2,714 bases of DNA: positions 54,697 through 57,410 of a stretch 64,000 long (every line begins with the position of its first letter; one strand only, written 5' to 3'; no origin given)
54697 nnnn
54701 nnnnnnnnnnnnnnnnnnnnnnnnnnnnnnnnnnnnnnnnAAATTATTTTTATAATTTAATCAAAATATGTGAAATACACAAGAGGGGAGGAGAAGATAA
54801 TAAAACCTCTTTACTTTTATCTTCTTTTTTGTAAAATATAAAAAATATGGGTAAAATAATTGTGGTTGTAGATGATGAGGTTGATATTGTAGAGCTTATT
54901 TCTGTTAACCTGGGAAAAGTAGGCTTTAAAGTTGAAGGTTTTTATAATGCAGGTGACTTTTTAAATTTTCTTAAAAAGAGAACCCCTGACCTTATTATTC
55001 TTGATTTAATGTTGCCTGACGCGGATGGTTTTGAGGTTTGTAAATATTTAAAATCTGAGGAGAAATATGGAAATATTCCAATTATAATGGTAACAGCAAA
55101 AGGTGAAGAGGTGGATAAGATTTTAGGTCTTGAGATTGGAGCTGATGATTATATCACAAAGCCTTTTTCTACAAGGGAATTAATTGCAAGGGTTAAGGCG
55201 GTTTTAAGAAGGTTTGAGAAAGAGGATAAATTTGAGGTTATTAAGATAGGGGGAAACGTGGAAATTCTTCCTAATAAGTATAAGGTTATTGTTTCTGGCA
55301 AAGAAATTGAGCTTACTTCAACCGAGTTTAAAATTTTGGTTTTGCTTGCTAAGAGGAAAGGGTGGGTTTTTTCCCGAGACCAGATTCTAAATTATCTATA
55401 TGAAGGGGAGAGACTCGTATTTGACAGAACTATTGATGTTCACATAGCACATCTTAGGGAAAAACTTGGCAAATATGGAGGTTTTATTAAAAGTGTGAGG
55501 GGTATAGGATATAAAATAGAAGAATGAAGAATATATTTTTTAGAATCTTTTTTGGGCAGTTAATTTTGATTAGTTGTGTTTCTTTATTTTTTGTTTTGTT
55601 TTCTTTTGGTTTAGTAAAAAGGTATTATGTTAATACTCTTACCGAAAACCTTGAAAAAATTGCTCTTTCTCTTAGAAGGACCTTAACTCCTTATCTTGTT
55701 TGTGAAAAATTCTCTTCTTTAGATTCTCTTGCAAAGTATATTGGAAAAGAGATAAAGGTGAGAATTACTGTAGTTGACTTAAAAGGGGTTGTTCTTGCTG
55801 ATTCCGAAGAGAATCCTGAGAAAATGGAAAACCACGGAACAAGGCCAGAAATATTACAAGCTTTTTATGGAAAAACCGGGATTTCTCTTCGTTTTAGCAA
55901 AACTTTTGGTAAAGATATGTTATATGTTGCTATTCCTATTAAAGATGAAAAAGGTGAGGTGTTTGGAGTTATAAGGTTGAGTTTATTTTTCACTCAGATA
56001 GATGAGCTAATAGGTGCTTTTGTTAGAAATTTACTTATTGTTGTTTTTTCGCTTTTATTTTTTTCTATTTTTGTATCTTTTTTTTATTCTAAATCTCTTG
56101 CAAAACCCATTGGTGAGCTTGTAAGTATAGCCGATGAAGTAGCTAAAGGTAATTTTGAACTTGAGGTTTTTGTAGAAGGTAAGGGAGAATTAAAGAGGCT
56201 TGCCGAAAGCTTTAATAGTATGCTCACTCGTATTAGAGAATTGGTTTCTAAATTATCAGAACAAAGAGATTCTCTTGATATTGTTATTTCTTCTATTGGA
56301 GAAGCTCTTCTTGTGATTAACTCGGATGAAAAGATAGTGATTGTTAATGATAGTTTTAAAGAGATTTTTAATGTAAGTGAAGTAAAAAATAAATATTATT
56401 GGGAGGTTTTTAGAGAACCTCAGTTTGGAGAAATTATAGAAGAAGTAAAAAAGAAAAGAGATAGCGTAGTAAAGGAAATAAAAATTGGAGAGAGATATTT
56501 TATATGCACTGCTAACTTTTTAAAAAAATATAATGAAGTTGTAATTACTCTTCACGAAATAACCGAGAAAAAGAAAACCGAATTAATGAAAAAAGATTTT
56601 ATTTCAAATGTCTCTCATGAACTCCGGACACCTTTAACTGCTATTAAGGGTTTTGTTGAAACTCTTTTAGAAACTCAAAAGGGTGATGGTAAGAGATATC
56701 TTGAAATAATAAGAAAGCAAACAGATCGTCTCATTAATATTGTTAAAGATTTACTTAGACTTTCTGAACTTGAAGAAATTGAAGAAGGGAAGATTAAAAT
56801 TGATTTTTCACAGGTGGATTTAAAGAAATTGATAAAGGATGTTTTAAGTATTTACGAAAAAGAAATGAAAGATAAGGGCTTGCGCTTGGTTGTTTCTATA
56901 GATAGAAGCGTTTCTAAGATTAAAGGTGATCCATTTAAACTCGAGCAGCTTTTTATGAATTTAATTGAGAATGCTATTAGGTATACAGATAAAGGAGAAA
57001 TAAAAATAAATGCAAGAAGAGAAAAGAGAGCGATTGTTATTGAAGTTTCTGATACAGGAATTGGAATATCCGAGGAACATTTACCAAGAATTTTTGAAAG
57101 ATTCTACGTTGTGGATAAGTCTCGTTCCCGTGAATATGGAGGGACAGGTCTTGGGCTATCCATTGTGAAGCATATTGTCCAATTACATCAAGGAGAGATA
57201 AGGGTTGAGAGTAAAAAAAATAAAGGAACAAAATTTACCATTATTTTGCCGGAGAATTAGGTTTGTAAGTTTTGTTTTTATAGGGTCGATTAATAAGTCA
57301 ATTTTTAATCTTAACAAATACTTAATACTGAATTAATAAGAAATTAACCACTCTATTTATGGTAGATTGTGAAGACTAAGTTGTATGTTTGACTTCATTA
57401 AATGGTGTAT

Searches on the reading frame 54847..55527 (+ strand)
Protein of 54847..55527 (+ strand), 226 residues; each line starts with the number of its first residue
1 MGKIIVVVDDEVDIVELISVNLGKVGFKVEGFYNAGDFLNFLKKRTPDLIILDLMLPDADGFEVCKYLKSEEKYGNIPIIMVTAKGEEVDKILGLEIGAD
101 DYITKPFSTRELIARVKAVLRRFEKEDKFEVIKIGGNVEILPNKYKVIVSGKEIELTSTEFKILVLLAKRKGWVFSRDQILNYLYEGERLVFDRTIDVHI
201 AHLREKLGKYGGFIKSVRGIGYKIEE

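Call 3: search_protein_families(library=pfam, proteins=[window:54847-55527:+])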
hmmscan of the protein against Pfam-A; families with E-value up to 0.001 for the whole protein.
window:54847-55527:+ (226 aa): 2 families
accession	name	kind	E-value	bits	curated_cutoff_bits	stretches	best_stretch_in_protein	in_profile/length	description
PF00072.30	Response_reg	-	7.9e-29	100.5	30.2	1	5-117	1-111/111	Response regulator receiver domain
PF00486.34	Trans_reg_C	-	5.8e-23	81.2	26.2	1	151-223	1-76/77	Transcriptional regulatory protein, C terminal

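Call 28: search_solved_structures(query=window:54847-55524:+, max_evalue=1e-20, show_alignments=0)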
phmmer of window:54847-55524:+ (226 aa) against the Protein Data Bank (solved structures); distinct sequences matched with E-value up to 1e-20: 55.
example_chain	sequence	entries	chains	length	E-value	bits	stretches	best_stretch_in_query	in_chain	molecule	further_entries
4b09_A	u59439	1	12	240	1.5e-49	171.8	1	5-225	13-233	TRANSCRIPTIONAL REGULATORY PROTEIN BAER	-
2gwr_A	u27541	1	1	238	2.7e-43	151.3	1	4-223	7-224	DNA-binding response regulator mtrA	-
2oqr_A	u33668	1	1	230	1.1e-40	142.7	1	4-225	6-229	Sensory transduction protein regX3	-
9dvt_R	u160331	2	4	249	1.5e-40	142.4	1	5-225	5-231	DNA-binding dual master transcriptional regulator RpaA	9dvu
2zwm_A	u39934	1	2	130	3.3e-36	128.1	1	1-122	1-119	Transcriptional regulatory protein yycF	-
3f6p_A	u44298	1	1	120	4.1e-36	127.8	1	1-122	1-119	Transcriptional regulatory protein yycF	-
9ji3_J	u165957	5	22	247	8.3e-35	123.5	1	5-225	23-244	DNA-binding response regulator | Possible two component system response transcriptional positive regulator PhoP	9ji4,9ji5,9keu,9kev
3r0j_A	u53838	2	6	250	8.6e-35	123.5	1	5-225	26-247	POSSIBLE TWO COMPONENT SYSTEM RESPONSE TRANSCRIPTIONAL POSITIVE REGULATOR PHOP | Response regulator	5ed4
1kgs_A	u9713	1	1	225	1.4e-34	122.8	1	5-223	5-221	DNA BINDING RESPONSE REGULATOR D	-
7e1b_A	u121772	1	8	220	2.4e-34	122.1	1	4-225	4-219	DNA-binding response regulator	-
1mvo_A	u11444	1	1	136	3.5e-34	121.5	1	1-124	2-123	PhoP response regulator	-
8fk2_A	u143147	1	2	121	6.6e-34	120.6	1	3-124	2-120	Putative response regulator CovR VicR-like protein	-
1ys6_A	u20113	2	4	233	7.2e-34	120.5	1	5-224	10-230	Transcriptional regulatory protein prrA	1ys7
1nxo_A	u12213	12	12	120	2.4e-33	118.8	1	3-123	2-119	DNA-binding response regulator | Response regulator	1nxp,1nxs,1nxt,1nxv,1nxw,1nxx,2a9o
3q9s_A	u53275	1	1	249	2.8e-33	118.5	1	5-220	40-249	DNA-binding response regulator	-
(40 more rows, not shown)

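Call 30: search_protein_families(library=ncbifam, proteins=[window:54847-55527:+], max_evalue=0.01)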
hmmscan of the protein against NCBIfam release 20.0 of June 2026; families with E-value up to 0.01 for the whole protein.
window:54847-55527:+ (226 aa): 100 families (the best 25 are shown)
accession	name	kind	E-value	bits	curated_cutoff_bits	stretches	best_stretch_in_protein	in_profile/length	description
TIGR02154.1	PhoB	equivalog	4.7e-70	235.4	296.2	1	1-224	1-225/226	phosphate regulon transcriptional regulator PhoB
NF053854.1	RespRegPhoBBctds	equivalog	7.9e-65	218.4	270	1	5-224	1-224/225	two-component system response regulator PhoB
NF007982.1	PRK10710.1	equivalog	1.1e-62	211.7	380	1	4-225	9-228/235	envelope stress response regulator BaeR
NF033117.2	vanR_ACDEGLN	exception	1.2e-60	204.9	350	1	5-225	1-226/226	VanR-ABDEGLN family response regulator transcription factor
NF040534.1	resp_reg_YycF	equivalog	1.5e-59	201.1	340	1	4-225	2-228/231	response regulator YycF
NF008296.0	PRK11083.1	equivalog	3.6e-57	193.4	273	1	4-225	5-226/228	two-component system response regulator CreB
NF045944.1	ResRegRpaBCyano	equivalog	6.4e-57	192.6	330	1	6-224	1-227/229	response regulator transcription factor RpaB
NF040689.1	MtrAB_MtrA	equivalog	6e-55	186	300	1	5-224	1-218/219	MtrAB system response regulator MtrA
NF007546.0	PRK10161.1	equivalog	8.2e-53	179.3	471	1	1-224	1-225/229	phosphate response regulator transcription factor PhoB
NF000401.1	vanR-A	exception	7.9e-50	169.4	500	1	2-225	2-230/231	vancomycin resistance response regulator transcription factor VanR-A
NF000403.1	vanR-C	exception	3.6e-49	167.4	480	1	1-225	1-230/231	vancomycin resistance response regulator transcription factor VanR-C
NF041733.1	resp_reg_CseB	equivalog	1.3e-48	165.4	350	1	4-225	3-227/228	two-component system response regulator CseB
NF007005.1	PRK09468.1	equivalog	6e-48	163.3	331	1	4-222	5-229/237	osmolarity response regulator transcription factor OmpR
NF000404.1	vanR-D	exception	9.4e-48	162.7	500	1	2-225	2-231/232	vancomycin resistance response regulator transcription factor VanR-D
NF033120.0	vanR_FM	exception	7.5e-47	159.9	460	1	5-224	6-229/231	vancomycin resistance response regulator transcription factor, VanR-F/VanR-M family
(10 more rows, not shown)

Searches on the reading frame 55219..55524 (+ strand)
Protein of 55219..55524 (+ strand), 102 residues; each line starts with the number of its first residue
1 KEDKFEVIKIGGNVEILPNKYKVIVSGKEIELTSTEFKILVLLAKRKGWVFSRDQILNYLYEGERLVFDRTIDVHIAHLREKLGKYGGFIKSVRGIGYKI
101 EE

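Call 37: search_solved_structures(query=window:55219-55524:+, max_evalue=0.00001, show_alignments=0)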
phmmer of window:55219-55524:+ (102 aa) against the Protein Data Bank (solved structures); distinct sequences matched with E-value up to 0.00001: 53.
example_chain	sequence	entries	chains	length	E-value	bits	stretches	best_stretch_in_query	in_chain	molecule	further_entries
6is4_A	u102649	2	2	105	3.7e-17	65.4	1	6-100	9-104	Response regulator ArlR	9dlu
6kyx_A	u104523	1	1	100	4e-17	65.3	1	7-100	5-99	DNA-binding response regulator ArlR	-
6iju_A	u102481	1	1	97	5e-17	65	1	9-100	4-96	DNA-binding response regulator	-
4b09_A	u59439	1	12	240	2e-16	63.1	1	20-101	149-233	TRANSCRIPTIONAL REGULATORY PROTEIN BAER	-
7e1d_B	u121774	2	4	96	1.5e-13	53.9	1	19-101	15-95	DNA-binding response regulator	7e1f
7e92_A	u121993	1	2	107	1.9e-13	53.5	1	18-101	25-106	DNA-binding response regulator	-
1qqi_A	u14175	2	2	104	3.9e-13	52.5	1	6-100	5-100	PHOSPHATE REGULON TRANSCRIPTIONAL REGULATORY PROTEIN PHOB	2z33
3t72_A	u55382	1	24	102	4e-13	52.5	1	6-100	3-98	Phosphate regulon transcriptional regulatory protein phoB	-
1gxp_A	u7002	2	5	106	4.1e-13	52.5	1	6-100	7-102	PHOSPHATE REGULON TRANSCRIPTIONAL REGULATORY PROTEIN | PHOSPHATE REGULON TRANSCRIPTIONAL REGULATORY PROTEIN PHOB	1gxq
3q9v_A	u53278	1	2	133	5.3e-13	52.1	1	12-100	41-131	DNA-binding response regulator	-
8hml_A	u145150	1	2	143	6.2e-13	51.9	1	12-100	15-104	DNA-binding response OmpR family regulator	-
7e1b_A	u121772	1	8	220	1e-12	51.2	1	19-101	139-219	DNA-binding response regulator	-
8hig_A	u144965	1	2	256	2e-12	50.3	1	12-100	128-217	DNA-binding response OmpR family regulator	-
4uht_A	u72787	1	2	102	2.6e-11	46.6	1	17-99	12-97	TRANSCRIPTIONAL REGULATORY PROTEIN CPXR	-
2hqn_A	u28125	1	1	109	5.2e-11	45.7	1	7-99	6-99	Putative TRANSCRIPTIONAL REGULATOR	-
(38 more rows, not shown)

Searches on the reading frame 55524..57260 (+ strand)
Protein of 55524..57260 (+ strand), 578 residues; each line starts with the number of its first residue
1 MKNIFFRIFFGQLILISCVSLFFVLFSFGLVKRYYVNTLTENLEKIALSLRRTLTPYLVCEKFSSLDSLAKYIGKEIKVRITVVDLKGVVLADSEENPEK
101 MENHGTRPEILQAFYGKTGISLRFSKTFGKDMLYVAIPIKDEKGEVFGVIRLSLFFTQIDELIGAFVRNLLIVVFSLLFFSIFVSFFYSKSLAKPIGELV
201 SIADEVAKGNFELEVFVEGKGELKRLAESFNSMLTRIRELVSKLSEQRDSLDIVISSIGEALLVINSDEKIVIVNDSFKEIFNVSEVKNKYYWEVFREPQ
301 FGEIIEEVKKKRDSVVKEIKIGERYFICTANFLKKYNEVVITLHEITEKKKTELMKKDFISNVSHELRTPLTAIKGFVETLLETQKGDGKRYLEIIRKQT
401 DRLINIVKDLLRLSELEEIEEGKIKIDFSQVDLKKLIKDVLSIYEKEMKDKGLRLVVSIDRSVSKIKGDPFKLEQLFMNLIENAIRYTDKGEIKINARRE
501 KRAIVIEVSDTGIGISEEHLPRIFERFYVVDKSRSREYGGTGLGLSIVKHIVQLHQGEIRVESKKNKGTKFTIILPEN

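Call 3: search_protein_families(library=pfam, proteins=[window:55524-57260:+])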
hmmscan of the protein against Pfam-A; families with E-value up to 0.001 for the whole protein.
window:55524-57260:+ (578 aa): 10 families
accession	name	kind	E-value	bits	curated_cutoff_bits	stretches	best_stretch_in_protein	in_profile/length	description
PF02518.31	HATPase_c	-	1.6e-33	115.9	26.4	1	468-577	1-109/111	Histidine kinase-, DNA gyrase B-, and HSP90-like ATPase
PF00512.31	HisKA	-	2.7e-21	75.8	26.9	1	355-418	1-65/66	His Kinase A (phospho-acceptor) domain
PF00672.30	HAMP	-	1.1e-11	45.3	25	1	187-239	1-53/53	HAMP domain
PF16736.11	sCache_like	-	4.1e-11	43.7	27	1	64-154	30-116/117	Single Cache-like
PF13426.13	PAS_9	-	3.5e-07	30.9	27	1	260-348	2-103/103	PAS domain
PF23846.1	Cache_WalK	-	1.3e-06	29.2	27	1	78-152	14-90/92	WalK sensor protein kinase Chache domain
PF14501.12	HATPase_c_5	-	2.1e-05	24.8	22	1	473-566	6-93/102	GHKL domain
PF02743.24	dCache_1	-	5.1e-05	23.4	45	1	81-163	71-159/240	Cache domain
PF13581.12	HATPase_c_2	-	0.00013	22.4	27.4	1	477-559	40-114/127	Histidine kinase-like ATPase domain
PF13589.12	HATPase_c_3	-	0.00044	20.7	25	0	474-546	4-78/137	Histidine kinase-, DNA gyrase B-, and HSP90-like ATPase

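Call 30: search_protein_families(library=ncbifam, proteins=[window:55524-57260:+], max_evalue=0.01)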
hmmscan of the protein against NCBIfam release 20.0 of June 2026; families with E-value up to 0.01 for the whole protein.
window:55524-57260:+ (578 aa): 97 families (the best 25 are shown)
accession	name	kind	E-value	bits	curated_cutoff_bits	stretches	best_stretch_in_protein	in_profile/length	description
NF046044.1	PnpS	equivalog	1.7e-110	369.7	400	1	196-576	2-390/390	two-component system histidine kinase PnpS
NF033092.0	HK_WalK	equivalog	8.7e-104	348.2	725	1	14-576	17-593/594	cell wall metabolism sensor histidine kinase WalK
TIGR02966.1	phoR_proteo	equivalog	1.3e-86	290.7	334.2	1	246-574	3-332/333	phosphate regulon sensor histidine kinase PhoR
NF053855.1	HisKinPhoRBctds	equivalog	8.4e-75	252.3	500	1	7-575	6-581/583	two-component system sensor histidine kinase PhoR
NF008468.0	PRK11360.1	equivalog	3.9e-65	220.4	646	1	126-577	155-608/616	two-component system sensor histidine kinase AtoS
NF045911.1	TCSHisKinNblS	equivalog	1.8e-60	205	1000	1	134-573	147-616/621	two-component system sensor histidine kinase NblS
NF040691.1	MtrAB_MtrB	equivalog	4.2e-60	204.2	450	2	344-577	259-492/507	MtrAB system histidine kinase MtrB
NF008318.0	PRK11107.1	equivalog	1.2e-59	202.3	890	2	353-575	290-516/920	two-component sensor histidine kinase BarA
NF008312.0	PRK11100.1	equivalog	1.5e-59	202.1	356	2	355-577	255-474/477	two-component system sensor histidine kinase CreC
NF041735.1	hist_kin_RppB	equivalog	2.5e-58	197.9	400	1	357-576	217-438/438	two-component system sensor histidine kinase RppB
NF047874.1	MASE3_PAS_HK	subfamily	5.7e-58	197.2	560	1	147-576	177-624/655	MASE3 domain-containing sensor histidine kinase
NF012163.2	BaeS_SmeS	equivalog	1.5e-57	195.6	500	2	350-575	234-456/457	sensor histidine kinase efflux regulator BaeS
NF041210.1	his_kin_PieS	equivalog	1.2e-56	192.7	850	2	330-576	223-469/474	two component system sensor histidine kinase PieS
NF007007.0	PRK09470.1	equivalog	8.9e-56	189.7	486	2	335-576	230-458/463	envelope stress sensor histidine kinase CpxA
NF033093.1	HK_VicK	exception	4.7e-55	187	680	1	168-576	11-434/448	cell wall metabolism sensor histidine kinase VicK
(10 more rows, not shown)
